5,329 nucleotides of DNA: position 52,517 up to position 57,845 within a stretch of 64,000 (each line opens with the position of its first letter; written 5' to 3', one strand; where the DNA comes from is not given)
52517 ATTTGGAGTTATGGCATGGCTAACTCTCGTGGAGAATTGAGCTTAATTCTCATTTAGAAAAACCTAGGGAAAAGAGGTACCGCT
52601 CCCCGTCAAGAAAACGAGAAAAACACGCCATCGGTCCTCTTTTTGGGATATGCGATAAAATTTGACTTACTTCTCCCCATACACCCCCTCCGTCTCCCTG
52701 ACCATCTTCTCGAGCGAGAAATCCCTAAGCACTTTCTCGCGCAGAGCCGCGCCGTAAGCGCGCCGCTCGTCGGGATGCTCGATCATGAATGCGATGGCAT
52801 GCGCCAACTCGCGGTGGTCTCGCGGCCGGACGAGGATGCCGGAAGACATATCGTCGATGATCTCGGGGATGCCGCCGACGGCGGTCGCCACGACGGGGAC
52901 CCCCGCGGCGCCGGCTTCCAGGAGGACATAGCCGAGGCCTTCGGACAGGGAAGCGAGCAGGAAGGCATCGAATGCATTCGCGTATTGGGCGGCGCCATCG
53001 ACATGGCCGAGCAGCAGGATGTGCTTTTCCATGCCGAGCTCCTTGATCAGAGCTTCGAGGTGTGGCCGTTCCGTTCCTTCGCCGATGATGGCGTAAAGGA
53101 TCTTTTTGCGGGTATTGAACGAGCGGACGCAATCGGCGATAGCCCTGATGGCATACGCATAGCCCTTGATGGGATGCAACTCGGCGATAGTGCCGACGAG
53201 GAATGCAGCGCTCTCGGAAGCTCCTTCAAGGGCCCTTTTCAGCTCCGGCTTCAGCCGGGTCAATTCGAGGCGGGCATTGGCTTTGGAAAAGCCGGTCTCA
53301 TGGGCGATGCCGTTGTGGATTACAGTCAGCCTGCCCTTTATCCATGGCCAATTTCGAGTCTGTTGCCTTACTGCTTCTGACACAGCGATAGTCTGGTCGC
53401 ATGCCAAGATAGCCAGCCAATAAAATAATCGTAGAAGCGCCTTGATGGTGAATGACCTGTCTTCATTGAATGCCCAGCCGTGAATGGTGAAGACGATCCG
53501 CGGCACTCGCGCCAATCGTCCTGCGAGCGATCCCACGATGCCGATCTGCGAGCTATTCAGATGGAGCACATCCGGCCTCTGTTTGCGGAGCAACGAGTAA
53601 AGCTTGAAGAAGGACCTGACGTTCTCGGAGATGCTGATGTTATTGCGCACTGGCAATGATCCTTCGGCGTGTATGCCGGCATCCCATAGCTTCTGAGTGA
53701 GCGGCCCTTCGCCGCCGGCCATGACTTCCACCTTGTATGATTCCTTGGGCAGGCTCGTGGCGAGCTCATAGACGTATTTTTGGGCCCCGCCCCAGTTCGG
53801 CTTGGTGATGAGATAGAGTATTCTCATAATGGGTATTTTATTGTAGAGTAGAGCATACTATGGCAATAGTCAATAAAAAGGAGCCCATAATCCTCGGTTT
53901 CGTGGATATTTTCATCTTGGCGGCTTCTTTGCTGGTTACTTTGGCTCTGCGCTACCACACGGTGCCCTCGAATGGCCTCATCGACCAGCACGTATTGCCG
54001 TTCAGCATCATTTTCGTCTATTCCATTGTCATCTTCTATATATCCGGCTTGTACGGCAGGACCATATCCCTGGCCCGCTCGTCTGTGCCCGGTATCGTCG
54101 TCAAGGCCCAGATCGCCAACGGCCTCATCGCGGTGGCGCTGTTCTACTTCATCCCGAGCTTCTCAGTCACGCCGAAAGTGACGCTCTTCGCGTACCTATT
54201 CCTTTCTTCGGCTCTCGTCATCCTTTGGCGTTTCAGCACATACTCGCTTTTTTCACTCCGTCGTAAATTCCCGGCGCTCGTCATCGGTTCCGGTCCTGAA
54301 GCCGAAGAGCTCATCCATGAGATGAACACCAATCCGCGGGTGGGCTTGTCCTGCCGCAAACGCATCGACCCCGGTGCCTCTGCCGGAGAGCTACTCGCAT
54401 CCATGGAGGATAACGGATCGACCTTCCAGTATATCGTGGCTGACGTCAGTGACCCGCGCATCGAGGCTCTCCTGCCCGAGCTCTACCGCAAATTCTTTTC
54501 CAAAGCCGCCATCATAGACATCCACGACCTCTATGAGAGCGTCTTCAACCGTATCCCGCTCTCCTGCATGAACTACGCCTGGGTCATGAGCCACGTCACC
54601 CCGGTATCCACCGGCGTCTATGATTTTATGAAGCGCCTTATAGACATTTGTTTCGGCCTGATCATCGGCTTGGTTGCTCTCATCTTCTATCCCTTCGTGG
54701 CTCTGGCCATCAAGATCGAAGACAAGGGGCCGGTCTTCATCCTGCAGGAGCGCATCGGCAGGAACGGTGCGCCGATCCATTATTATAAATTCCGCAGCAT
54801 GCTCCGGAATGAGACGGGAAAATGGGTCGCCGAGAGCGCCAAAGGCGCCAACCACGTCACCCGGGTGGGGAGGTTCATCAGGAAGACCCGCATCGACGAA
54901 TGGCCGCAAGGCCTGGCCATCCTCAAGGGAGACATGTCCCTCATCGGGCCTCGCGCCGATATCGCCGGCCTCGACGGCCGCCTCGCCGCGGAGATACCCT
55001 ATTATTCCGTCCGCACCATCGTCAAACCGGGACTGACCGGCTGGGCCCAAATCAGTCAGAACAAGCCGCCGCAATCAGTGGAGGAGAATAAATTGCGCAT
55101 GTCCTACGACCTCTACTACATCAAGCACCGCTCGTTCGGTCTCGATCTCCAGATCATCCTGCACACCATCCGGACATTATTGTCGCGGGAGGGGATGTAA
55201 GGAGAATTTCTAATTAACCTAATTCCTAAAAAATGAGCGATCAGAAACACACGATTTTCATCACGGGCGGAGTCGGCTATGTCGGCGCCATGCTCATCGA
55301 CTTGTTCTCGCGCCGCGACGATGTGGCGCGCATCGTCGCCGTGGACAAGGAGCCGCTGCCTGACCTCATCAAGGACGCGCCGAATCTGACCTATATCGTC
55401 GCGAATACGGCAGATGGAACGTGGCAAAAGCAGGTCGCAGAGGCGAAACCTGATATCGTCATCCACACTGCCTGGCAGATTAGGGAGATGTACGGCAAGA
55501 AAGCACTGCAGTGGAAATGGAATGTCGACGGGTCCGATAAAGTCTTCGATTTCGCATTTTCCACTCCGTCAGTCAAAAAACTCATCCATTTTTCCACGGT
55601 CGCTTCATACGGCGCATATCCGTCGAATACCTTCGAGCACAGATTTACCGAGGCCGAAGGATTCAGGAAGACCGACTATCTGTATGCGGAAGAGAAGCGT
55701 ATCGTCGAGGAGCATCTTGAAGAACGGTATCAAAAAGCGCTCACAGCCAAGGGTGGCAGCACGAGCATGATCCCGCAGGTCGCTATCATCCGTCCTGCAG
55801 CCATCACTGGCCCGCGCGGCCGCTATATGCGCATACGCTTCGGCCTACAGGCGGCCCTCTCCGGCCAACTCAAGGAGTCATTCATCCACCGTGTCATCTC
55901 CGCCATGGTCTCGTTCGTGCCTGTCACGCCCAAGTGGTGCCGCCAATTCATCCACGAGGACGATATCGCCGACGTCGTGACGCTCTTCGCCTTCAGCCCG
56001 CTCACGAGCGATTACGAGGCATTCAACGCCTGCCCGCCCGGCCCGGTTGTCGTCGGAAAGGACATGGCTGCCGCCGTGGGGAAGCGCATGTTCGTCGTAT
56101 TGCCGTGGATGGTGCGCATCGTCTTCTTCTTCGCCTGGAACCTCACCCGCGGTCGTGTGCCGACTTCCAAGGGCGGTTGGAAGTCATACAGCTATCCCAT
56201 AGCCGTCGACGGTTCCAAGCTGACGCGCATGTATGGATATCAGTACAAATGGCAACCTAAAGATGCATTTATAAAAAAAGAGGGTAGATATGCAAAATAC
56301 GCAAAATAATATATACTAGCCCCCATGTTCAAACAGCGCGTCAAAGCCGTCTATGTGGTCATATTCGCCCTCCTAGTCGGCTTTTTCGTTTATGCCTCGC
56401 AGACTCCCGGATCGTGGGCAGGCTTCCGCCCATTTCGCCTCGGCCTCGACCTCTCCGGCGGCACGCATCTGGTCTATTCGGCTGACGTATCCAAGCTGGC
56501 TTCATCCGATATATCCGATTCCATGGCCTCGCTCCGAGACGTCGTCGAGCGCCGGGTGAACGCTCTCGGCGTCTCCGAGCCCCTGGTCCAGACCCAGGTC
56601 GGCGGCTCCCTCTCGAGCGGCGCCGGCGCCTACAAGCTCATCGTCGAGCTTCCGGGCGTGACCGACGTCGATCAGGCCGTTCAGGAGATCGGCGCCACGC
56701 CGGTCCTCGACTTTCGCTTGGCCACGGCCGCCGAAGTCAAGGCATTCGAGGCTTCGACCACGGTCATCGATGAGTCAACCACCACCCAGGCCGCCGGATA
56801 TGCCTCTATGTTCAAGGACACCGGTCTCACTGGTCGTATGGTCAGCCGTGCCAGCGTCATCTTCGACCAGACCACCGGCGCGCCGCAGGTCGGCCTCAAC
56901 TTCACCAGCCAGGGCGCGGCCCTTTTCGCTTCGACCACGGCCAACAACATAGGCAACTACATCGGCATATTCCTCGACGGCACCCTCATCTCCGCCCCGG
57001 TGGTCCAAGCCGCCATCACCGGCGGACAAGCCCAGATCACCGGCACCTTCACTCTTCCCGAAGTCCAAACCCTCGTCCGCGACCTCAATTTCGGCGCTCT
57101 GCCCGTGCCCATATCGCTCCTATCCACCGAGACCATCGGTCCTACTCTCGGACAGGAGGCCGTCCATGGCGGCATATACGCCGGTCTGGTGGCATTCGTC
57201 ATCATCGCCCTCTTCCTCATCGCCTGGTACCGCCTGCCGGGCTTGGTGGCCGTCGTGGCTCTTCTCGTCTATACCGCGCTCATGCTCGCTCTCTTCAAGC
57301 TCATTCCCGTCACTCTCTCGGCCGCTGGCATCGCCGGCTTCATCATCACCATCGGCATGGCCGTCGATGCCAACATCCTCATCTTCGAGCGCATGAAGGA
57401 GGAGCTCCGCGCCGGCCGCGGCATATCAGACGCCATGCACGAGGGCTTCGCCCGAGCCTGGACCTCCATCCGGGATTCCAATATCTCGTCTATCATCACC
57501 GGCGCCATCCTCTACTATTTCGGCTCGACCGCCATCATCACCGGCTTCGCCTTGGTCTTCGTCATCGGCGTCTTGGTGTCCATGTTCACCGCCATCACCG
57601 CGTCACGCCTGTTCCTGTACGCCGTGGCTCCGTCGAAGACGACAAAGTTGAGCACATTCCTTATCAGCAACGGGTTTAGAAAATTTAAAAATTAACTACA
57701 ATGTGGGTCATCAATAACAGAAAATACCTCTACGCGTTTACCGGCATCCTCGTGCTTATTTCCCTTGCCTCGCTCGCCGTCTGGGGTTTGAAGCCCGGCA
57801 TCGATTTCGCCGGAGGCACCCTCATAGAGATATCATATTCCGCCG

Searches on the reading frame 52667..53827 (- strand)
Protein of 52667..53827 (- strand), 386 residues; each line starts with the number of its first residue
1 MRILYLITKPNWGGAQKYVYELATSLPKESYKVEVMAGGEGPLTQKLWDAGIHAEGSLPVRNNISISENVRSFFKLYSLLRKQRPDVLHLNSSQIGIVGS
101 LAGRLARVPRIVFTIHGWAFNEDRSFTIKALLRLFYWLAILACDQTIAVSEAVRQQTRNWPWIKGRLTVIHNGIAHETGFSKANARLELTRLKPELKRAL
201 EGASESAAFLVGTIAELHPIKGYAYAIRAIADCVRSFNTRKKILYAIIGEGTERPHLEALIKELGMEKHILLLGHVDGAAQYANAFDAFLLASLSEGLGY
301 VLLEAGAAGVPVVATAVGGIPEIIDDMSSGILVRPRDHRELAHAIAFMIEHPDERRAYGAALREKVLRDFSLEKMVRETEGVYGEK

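Call 73: search_protein_families(library=pfam, proteins=[window:52667-53827:-], max_evalue=0.0001)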
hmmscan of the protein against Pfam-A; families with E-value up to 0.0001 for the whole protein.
window:52667-53827:- (386 aa): 7 families
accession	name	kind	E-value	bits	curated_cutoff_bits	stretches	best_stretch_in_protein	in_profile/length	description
PF00534.26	Glycos_transf_1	-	6.2e-31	107.7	26.4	1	210-363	17-170/172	Glycosyl transferases group 1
PF13692.12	Glyco_trans_1_4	-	9.7e-31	107.4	27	1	210-350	3-141/142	Glycosyl transferases group 1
PF13439.12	Glyco_transf_4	-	9e-29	101.1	28.5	1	12-176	1-168/170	Glycosyltransferase Family 4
PF13579.12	Glyco_trans_4_4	-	6e-22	79.1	29.7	1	13-173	1-158/158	Glycosyl transferase 4-like domain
PF13477.12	Glyco_trans_4_2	-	7.2e-11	42.9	23.4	1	16-124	10-116/139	Glycosyl transferase 4-like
PF13524.12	Glyco_trans_1_2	-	1.4e-09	38.5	25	1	273-378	32-141/144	Glycosyl transferase-like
PF20706.3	GT4-conflict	-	1.5e-09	37.8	26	1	187-376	172-382/385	Family 4 Glycosyltransferase in conflict systems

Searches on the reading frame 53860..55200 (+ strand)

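Call 74: search_protein_families(library=pfam, proteins=[window:53860-55200:+], max_evalue=0.0001)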
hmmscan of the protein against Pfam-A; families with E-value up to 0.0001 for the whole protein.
window:53860-55200:+ (446 aa): 1 family
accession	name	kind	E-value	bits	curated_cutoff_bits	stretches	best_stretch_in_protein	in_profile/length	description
PF02397.22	Bac_transf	-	2.6e-52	177.4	27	1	258-441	1-178/179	Bacterial sugar transferase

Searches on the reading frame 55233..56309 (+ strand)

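Call 74: search_protein_families(library=pfam, proteins=[window:55233-56309:+], max_evalue=0.0001)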
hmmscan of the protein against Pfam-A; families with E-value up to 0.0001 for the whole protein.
window:55233-56309:+ (358 aa): 3 families
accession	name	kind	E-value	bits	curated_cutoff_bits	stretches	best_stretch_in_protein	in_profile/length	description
PF01370.27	Epimerase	-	3.5e-16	59.8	20.9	1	8-258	1-230/240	NAD dependent epimerase/dehydratase family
PF01073.25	3Beta_HSD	-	5.1e-10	39.3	22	1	10-199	2-189/280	3-beta hydroxysteroid dehydrogenase/isomerase family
PF07993.18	NAD_binding_4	-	7.9e-08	32.2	20.1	1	71-231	87-251/258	Male sterility protein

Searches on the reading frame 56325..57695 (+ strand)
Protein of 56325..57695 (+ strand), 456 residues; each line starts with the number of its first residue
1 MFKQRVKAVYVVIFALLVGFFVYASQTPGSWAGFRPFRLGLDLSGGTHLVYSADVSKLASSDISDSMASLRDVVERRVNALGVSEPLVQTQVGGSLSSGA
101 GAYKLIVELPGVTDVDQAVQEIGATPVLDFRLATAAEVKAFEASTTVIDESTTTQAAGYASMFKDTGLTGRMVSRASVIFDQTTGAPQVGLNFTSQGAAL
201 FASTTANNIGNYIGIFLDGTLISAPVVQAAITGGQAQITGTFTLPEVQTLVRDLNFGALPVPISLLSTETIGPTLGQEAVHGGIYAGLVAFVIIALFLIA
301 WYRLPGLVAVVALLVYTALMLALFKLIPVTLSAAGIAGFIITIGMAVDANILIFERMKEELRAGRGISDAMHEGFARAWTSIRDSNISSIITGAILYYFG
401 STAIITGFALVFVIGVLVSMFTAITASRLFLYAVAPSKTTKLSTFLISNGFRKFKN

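Call 74: search_protein_families(library=pfam, proteins=[window:56325-57695:+], max_evalue=0.0001)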
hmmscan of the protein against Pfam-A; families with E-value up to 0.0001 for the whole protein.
window:56325-57695:+ (456 aa): 5 families
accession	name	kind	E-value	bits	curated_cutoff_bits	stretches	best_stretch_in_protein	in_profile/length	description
PF22599.2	SecDF_P1_head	-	1.3e-27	96.4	27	1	162-261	15-114/114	SecDF, P1 head subdomain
PF02355.23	SecD_SecF_C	-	5e-15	55.8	20.5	1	264-425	14-177/189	Protein export membrane protein SecD/SecF, C-terminal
PF21760.3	SecD_1st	-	1e-13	51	27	1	69-133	3-58/60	Protein translocase subunit SecDF, P1 domain, N-terminal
PF07549.19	Sec_GG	-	4.4e-06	26.5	20.3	1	33-54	4-25/28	SecD/SecF GG Motif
PF03176.21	MMPL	-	4.4e-06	26.3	20.5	1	286-425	148-293/333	MMPL family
